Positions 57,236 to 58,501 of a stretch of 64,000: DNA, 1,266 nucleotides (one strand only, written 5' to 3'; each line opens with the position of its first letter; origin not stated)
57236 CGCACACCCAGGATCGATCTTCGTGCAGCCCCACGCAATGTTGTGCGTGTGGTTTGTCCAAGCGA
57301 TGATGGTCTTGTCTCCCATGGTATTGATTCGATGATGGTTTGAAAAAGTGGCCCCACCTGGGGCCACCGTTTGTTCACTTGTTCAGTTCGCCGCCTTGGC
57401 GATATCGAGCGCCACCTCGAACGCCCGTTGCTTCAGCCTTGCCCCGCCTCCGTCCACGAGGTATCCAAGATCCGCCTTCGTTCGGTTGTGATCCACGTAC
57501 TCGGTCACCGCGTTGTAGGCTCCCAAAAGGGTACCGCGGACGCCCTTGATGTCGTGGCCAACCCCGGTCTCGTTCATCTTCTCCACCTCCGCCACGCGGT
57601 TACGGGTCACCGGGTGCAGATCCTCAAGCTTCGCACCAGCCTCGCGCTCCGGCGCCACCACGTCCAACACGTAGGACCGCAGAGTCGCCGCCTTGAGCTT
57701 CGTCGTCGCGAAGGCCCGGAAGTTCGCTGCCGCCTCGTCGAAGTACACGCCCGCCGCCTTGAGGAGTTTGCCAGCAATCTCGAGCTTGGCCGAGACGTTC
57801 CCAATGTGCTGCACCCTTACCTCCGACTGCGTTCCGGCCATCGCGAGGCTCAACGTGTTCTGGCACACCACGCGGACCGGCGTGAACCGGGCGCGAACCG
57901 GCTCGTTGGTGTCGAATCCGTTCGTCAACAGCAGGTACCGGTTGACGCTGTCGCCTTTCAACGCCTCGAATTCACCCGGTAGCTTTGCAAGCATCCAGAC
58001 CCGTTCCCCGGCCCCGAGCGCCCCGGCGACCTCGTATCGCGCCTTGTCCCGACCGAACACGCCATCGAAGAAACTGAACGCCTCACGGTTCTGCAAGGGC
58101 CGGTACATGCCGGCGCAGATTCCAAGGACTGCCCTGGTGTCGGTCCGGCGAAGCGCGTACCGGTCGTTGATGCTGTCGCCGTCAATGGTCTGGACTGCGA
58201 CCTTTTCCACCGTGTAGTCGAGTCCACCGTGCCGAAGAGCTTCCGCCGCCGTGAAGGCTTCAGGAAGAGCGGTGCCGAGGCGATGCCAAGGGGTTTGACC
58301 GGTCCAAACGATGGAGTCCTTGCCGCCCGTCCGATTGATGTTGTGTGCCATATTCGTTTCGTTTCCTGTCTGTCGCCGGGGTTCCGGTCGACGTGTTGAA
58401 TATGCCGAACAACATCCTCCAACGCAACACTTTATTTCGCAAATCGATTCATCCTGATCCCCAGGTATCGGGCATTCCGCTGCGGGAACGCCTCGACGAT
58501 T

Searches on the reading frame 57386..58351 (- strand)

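Call 42: search_protein_families(library=pfam, proteins=[window:57386-58351:-], max_evalue=0.01)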
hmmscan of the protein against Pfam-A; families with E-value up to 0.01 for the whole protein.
window:57386-58351:- (322 aa): 1 family
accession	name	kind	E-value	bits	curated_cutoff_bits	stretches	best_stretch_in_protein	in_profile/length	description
PF06067.16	DUF932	-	9.2e-46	156.9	23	1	76-291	2-211/227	Domain of unknown function (DUF932)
